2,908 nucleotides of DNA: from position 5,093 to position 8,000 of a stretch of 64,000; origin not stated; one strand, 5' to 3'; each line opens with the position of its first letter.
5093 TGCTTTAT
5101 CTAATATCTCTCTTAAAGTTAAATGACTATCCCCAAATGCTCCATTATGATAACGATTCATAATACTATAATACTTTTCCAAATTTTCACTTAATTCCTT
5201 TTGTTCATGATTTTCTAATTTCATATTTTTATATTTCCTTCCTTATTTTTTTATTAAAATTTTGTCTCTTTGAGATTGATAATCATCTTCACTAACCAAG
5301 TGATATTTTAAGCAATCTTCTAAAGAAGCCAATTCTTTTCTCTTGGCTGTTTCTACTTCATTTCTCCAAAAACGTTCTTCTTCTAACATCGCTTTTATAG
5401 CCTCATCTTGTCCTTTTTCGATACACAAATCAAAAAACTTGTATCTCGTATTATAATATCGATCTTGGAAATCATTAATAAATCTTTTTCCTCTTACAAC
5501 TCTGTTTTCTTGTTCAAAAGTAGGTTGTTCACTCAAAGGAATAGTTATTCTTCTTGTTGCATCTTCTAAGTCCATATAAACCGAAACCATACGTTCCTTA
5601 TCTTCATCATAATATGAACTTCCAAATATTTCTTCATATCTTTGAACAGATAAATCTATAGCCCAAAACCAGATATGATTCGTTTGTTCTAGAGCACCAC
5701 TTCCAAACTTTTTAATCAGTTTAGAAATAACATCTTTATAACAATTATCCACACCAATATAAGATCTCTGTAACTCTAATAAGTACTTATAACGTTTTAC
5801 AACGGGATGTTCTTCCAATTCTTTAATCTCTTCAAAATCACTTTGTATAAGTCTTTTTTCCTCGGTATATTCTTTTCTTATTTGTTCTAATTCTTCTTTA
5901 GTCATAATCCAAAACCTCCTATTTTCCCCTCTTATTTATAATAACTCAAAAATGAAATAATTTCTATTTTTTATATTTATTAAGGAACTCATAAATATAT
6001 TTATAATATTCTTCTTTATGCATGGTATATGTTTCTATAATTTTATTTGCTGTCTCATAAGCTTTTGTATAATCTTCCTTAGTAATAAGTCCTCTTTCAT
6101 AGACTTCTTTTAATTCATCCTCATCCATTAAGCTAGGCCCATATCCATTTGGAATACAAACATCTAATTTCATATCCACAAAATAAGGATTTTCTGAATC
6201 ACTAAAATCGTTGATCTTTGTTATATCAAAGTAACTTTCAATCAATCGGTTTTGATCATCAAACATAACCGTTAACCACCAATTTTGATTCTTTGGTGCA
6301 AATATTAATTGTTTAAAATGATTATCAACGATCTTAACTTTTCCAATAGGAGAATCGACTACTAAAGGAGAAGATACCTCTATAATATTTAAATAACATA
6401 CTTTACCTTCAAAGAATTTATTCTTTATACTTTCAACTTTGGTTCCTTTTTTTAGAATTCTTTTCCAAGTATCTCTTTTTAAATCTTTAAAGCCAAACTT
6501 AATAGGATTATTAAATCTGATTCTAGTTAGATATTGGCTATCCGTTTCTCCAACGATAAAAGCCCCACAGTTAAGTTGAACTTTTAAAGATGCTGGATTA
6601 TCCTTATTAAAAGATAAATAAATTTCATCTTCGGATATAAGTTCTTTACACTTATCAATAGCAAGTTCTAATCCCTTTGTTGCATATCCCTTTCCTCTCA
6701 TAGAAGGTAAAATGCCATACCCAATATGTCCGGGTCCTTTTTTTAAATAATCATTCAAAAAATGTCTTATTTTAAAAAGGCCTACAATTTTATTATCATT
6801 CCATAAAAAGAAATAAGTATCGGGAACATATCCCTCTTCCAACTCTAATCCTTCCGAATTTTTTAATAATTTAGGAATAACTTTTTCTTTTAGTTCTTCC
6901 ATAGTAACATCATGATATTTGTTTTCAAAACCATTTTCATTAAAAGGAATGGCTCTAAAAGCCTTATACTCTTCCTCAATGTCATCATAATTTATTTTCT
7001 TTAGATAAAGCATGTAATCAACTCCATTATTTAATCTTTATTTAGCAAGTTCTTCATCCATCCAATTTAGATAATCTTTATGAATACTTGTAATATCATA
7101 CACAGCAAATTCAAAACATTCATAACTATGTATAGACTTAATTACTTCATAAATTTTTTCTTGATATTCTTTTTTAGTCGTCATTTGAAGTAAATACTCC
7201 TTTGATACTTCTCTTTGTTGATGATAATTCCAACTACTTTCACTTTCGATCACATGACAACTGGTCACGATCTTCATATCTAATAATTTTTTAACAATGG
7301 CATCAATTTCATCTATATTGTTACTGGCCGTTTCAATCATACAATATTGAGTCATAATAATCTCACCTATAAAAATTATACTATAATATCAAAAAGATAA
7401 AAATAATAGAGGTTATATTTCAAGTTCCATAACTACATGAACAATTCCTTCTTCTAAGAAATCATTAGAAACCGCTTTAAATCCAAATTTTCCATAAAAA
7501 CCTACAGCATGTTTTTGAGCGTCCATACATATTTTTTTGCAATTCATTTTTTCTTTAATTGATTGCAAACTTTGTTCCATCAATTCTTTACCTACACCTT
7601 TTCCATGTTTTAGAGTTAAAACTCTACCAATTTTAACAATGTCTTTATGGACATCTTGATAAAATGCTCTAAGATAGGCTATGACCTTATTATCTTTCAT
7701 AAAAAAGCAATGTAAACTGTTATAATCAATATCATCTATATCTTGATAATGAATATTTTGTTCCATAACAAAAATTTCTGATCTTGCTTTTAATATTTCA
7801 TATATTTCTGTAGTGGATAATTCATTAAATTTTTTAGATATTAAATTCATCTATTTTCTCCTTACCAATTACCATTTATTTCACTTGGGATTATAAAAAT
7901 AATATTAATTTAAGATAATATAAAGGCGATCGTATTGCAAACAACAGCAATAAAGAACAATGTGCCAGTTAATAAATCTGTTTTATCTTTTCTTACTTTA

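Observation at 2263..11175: About 9-kb accessory island inserted between secA and prfB, which are normally adjacent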

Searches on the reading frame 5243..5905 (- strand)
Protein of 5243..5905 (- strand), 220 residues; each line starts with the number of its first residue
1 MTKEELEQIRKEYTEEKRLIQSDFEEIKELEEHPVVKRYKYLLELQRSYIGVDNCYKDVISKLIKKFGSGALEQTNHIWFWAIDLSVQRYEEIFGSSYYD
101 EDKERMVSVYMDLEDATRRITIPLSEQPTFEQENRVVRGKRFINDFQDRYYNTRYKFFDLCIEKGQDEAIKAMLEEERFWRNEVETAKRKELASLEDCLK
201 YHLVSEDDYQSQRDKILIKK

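Call 3: search_protein_families(library=pfam, proteins=[window:5243-5905:-], max_evalue=0.01)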
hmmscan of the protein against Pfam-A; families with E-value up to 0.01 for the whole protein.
window:5243-5905:- (220 aa): 0 families

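Call 11: search_protein_families(library=padloc, proteins=[window:5243-5905:-], max_evalue=0.01)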
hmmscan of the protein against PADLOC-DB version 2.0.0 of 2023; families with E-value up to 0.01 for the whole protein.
window:5243-5905:- (220 aa): 0 families

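Call 13: search_protein_families(library=ncbifam, proteins=[window:5243-5905:-], max_evalue=0.05)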
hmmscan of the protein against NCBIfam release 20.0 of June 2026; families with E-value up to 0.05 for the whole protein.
window:5243-5905:- (220 aa): 0 families

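Call 14: search_protein_families(library=phrogs, proteins=[window:5243-5905:-], max_evalue=0.05)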
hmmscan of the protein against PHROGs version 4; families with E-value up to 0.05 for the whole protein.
window:5243-5905:- (220 aa): 0 families

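Call 15: find_encoding_contigs(protein=window:5243-5905:-, flank=10000, max_places=10)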
Protein window:5243-5905:- (220 aa): 7 contigs read that carry it; 2 places shown.
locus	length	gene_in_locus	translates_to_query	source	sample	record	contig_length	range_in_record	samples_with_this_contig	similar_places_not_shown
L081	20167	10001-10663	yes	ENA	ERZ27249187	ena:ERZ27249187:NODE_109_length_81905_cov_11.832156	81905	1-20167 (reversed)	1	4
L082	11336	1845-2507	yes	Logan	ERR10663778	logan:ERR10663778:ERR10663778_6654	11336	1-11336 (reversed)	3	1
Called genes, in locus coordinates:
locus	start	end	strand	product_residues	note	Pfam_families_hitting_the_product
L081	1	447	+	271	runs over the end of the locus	PF00398:RrnaAD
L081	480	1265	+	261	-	PF05582:Peptidase_U57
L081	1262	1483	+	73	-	PF06257:VEG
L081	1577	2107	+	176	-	PF02482:Ribosomal_S30AE, PF16321:Ribosom_S30AE_C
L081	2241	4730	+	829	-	PF07517:SecA_DEAD, PF01043:SecA_PP_bind, PF21090:P-loop_SecA, PF07516:SecA_SW, PF02810:SEC-C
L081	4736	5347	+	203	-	PF02661:Fic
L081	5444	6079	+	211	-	-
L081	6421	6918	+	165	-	PF13310:Virulence_RhuM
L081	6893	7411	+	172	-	PF13310:Virulence_RhuM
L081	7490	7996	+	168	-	PF13560:HTH_31 (weak), PF01381:HTH_3, PF12844:HTH_19 (weak), PF13443:HTH_26 (weak), PF20040:DUF6442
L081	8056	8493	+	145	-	PF00583:Acetyltransf_1, PF13673:Acetyltransf_10, PF13508:Acetyltransf_7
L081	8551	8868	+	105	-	PF03091:CutA1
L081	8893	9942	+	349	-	PF13302:Acetyltransf_3, PF00583:Acetyltransf_1, PF04167:DUF402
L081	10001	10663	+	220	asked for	-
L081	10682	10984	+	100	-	-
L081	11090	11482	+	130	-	-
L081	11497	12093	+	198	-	-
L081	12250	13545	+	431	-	-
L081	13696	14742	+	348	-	PF03462:PCRF, PF00472:RF-1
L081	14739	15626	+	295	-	PF02588:YitT_membrane, PF10035:DUF2179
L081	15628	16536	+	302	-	PF02588:YitT_membrane, PF10035:DUF2179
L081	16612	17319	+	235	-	PF02463:SMC_N (faint), PF00005:ABC_tran, PF13304:AAA_21 (weak)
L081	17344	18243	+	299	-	PF18075:FtsX_ECD, PF02687:FtsX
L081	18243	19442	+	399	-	PF06785:UPF0242 (faint), PF13166:AAA_13 (weak), PF24568:CC_PcsB, PF01551:Peptidase_M23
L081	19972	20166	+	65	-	?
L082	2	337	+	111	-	?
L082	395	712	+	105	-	PF03091:CutA1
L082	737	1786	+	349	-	PF13302:Acetyltransf_3, PF00583:Acetyltransf_1, PF04167:DUF402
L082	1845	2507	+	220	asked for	-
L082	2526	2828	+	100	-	-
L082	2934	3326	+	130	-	-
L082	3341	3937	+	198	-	-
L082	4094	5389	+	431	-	-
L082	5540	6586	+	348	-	PF03462:PCRF, PF00472:RF-1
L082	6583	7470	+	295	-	PF02588:YitT_membrane, PF10035:DUF2179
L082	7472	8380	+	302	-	PF02588:YitT_membrane, PF10035:DUF2179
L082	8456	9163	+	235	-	PF02463:SMC_N (faint), PF00005:ABC_tran, PF13304:AAA_21 (weak)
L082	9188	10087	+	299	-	PF18075:FtsX_ECD, PF02687:FtsX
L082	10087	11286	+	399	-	PF06785:UPF0242 (faint), PF13166:AAA_13 (weak), PF24568:CC_PcsB, PF01551:Peptidase_M23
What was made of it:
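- All seven contigs carrying the identical hyp220 protein show the same context (call 15).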

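Call 16: find_homologous_proteins(query=window:5243-5905:-, max_evalue=0.001)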
Query window:5243-5905:- (220 aa): 2 proteins with E <= 0.001 among 167 candidates.
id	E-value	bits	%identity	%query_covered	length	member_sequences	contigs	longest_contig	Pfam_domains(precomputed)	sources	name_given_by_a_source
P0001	4.1e-139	479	100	100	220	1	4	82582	-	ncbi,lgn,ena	-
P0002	1.4e-124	432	89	100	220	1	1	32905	-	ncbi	-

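Call 17: find_related_loci(query=window:5243-5905:-, collection=viral_contigs, flank=8000)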
Query window:5243-5905:- (220 aa) in viral_contigs; peptide patterns used: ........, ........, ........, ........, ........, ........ (x = any residue, [..] = any of these).
79 stretches matched a pattern, but none encodes a relative of the query by tblastn (E <= 1e-3).

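Call 19: find_encoding_contigs(protein=P0002, flank=10000, max_places=5)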
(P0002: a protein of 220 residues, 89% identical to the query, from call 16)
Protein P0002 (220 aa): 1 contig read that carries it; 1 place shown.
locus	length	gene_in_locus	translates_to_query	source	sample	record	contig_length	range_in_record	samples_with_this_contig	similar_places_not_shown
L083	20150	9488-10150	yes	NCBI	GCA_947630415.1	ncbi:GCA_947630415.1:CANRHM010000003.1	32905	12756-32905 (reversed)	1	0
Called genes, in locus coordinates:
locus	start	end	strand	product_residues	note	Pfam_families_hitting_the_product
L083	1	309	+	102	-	?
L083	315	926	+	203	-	PF02661:Fic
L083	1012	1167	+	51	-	-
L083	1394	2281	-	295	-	PF00126:HTH_1, PF03466:LysR_substrate, PF12849:PBP_like_2 (weak)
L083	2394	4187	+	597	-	PF09872:DUF2099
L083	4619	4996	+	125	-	PF13310:Virulence_RhuM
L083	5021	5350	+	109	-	PF13310:Virulence_RhuM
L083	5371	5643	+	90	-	PF13310:Virulence_RhuM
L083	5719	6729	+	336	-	PF13310:Virulence_RhuM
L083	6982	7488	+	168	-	PF13560:HTH_31 (weak), PF01381:HTH_3, PF12844:HTH_19 (weak), PF13443:HTH_26 (weak), PF20040:DUF6442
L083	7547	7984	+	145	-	PF13673:Acetyltransf_10, PF00583:Acetyltransf_1, PF13508:Acetyltransf_7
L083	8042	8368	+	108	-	PF03091:CutA1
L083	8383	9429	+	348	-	PF13302:Acetyltransf_3, PF00583:Acetyltransf_1, PF04167:DUF402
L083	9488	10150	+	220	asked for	-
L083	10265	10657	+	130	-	-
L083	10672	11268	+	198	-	-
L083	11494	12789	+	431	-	-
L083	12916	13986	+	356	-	PF03462:PCRF, PF00472:RF-1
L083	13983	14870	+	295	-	PF02588:YitT_membrane, PF10035:DUF2179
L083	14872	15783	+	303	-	PF02588:YitT_membrane, PF10035:DUF2179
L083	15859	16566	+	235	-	PF02463:SMC_N (faint), PF00005:ABC_tran, PF13304:AAA_21 (weak)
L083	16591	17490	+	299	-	PF18075:FtsX_ECD, PF02687:FtsX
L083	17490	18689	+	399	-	PF06785:UPF0242 (faint), PF24568:CC_PcsB, PF01551:Peptidase_M23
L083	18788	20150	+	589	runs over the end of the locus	PF15780:ASH (faint), PF22184:CBM_56 (faint)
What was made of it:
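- On Horizontally acquired genomic island: Only the sister lineage L083 shares the backbone (call 19).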

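Call 53: predict_structure(alignment_id=A2)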
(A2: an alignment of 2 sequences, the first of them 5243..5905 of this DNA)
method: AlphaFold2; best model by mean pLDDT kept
length: 220 residues; sequences in the alignment: 2
mean_pLDDT: 48.7   pTM: 0.35
mean pLDDT of the five models: 48.7, 47.7, 44.3, 41.1, 40.4
residues with pLDDT >= 90: 0; 70-90: 12; 50-70: 76; < 50: 132
segments of 3 or more residues with pLDDT < 50: 16-87, 101-147, 165-167
pLDDT, mean of each block of 10 residues (from residue 1): 62 46 35 37 35 39 45 43 46 50 40 37 37 43 47 54 52 60 63 67 71 62
secondary structure, 60 per line:
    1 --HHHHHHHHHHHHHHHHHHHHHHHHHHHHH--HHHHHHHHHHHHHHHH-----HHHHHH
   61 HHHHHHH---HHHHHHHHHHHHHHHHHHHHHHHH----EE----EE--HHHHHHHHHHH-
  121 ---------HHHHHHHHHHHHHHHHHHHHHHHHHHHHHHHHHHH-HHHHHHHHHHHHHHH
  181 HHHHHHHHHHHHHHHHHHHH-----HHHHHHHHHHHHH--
elements in order: H3-31 H34-49 H55-67 H71-94 H109-119 H130-164 H166-200 H206-218
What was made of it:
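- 5243..5905 (-): hyp220: a lineage-restricted orphan, predicted helical, under purifying selection. AF2 pLDDT 49, so the model is unusable (call 53).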

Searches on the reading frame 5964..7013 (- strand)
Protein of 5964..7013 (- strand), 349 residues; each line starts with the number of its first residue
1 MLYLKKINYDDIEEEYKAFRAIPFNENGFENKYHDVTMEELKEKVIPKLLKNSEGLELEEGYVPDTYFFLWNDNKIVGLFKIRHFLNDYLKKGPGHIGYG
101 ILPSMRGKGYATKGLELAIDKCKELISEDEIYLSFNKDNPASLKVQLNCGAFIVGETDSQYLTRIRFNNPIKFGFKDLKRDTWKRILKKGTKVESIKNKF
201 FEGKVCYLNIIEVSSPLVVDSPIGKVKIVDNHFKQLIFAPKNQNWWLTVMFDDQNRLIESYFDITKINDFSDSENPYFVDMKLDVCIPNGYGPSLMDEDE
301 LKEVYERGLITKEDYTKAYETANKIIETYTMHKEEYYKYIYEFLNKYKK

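Call 3: search_protein_families(library=pfam, proteins=[window:5964-7013:-], max_evalue=0.01)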
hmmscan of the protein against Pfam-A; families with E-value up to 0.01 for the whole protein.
window:5964-7013:- (349 aa): 4 families
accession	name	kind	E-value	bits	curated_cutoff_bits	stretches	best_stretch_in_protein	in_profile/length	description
PF04167.18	DUF402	-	1.5e-09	38.3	23.9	1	236-301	4-68/68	Protein of unknown function (DUF402)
PF00583.31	Acetyltransf_1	-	2.9e-09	37.7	20.7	1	55-145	20-110/116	Acetyltransferase (GNAT) family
PF13302.13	Acetyltransf_3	-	2.9e-08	35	25.4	1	69-150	56-136/138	Acetyltransferase (GNAT) domain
PF06014.16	YqgQ-like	-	0.0036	17.8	25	1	298-319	31-52/61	YqgQ-like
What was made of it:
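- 5964..7013 (-): GNAT acetyltransferase fused to DUF402. Pfam (call 3).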

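Call 11: search_protein_families(library=padloc, proteins=[window:5964-7013:-], max_evalue=0.01)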
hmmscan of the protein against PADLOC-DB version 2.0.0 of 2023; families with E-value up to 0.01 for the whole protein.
window:5964-7013:- (349 aa): 0 families

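Call 13: search_protein_families(library=ncbifam, proteins=[window:5964-7013:-], max_evalue=0.05)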
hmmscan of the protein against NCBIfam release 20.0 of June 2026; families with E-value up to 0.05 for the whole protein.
window:5964-7013:- (349 aa): 1 family
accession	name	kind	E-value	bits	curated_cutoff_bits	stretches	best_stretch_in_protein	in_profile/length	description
NF011709.0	PRK15130.1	equivalog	0.0016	18.3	218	1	101-173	90-162/186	spermidine N1-acetyltransferase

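Call 14: search_protein_families(library=phrogs, proteins=[window:5964-7013:-], max_evalue=0.05)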
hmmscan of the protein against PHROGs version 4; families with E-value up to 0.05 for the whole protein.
window:5964-7013:- (349 aa): 2 families
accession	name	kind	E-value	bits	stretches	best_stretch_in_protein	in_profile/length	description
phrog_1249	-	other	1.5e-05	25.8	1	66-160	60-155/180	acetyltransferase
phrog_31261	-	unknown function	0.00043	21.7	1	241-329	11-98/98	-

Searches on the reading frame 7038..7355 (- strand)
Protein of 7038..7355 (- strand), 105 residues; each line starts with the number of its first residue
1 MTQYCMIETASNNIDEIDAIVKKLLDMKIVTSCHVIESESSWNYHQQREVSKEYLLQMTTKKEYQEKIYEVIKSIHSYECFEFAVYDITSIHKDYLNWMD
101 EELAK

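Call 3: search_protein_families(library=pfam, proteins=[window:7038-7355:-], max_evalue=0.01)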
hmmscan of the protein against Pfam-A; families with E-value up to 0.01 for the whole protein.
window:7038-7355:- (105 aa): 1 family
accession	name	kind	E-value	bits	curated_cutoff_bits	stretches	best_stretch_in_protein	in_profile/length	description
PF03091.20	CutA1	-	1.7e-15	57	22.4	1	6-102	2-99/99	CutA1 divalent ion tolerance protein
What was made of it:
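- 7038..7355 (-): CutA1-family protein. Pfam CutA1, 1.7e-15 (call 3).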

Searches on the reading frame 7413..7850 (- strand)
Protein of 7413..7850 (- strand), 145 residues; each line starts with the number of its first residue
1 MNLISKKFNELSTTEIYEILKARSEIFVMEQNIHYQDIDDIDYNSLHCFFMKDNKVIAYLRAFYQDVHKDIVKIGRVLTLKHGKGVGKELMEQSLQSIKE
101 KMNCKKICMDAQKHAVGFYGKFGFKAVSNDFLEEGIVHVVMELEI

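Call 3: search_protein_families(library=pfam, proteins=[window:7413-7850:-], max_evalue=0.01)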
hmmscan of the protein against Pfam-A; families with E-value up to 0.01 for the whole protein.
window:7413-7850:- (145 aa): 3 families
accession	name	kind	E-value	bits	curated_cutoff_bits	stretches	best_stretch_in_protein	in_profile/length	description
PF13673.13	Acetyltransf_10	-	1.8e-15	57.5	23.6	1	76-145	58-128/128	Acetyltransferase (GNAT) domain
PF00583.31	Acetyltransf_1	-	2.1e-10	41.3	20.7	1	17-124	5-116/116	Acetyltransferase (GNAT) family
PF13508.13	Acetyltransf_7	-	2.2e-08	34.8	27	1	47-125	4-83/84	Acetyltransferase (GNAT) domain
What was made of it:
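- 7413..7850 (-): Small GNAT acetyltransferase, ElaA-like. Pfam Acetyltransf_10/1/7 (call 3).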

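Call 11: search_protein_families(library=padloc, proteins=[window:7413-7850:-], max_evalue=0.01)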
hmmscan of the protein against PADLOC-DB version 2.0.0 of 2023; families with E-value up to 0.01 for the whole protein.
window:7413-7850:- (145 aa): 0 families

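Call 13: search_protein_families(library=ncbifam, proteins=[window:7413-7850:-], max_evalue=0.05)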
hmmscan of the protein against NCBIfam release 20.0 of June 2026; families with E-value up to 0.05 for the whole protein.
window:7413-7850:- (145 aa): 6 families
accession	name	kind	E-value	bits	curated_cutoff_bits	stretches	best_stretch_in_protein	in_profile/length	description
NF007644.0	PRK10314.1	equivalog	4.1e-26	91.6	171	1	8-144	9-149/153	GNAT family N-acetyltransferase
TIGR01575.1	rimI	equivalog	2.1e-05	24.7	86.4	1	19-127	5-115/132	ribosomal protein S18-alanine N-acetyltransferase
TIGR04045.1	MSMEG_0567_GNAT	equivalog_domain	4.1e-05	23.2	68.45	1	13-144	10-146/153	MSMEG_0567/Sll0786 family nitrogen starvation N-acetyltransferase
NF007807.0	PRK10514.1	equivalog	0.0001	22.2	134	1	81-129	82-127/147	acetyltransferase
TIGR03585.1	PseH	equivalog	0.00014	22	93.1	1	32-128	36-137/156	UDP-4-amino-4,6-dideoxy-N-acetyl-beta-L-altrosamine N-acetyltransferase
NF005840.0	PRK07757.1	equivalog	0.018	15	154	1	79-136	76-130/153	N-acetyltransferase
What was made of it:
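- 7413..7850 (-): NCBIfam PRK10314 at 4e-26, below its cut-off (call 13).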

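Call 14: search_protein_families(library=phrogs, proteins=[window:7413-7850:-], max_evalue=0.05)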
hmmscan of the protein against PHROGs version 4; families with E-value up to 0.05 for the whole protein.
window:7413-7850:- (145 aa): 5 families
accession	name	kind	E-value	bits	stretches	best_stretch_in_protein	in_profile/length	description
phrog_1758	-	other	1e-06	29.8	1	82-131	112-165/184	acetyltransferase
phrog_1249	-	other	1.2e-06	29.4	1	44-133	58-155/180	acetyltransferase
phrog_3810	-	other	1.4e-06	29.3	1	35-131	48-149/155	acetyltransferase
phrog_26825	-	unknown function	0.011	16.8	0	122-143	37-58/63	-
phrog_38651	-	unknown function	0.046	14.9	0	93-129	62-98/105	-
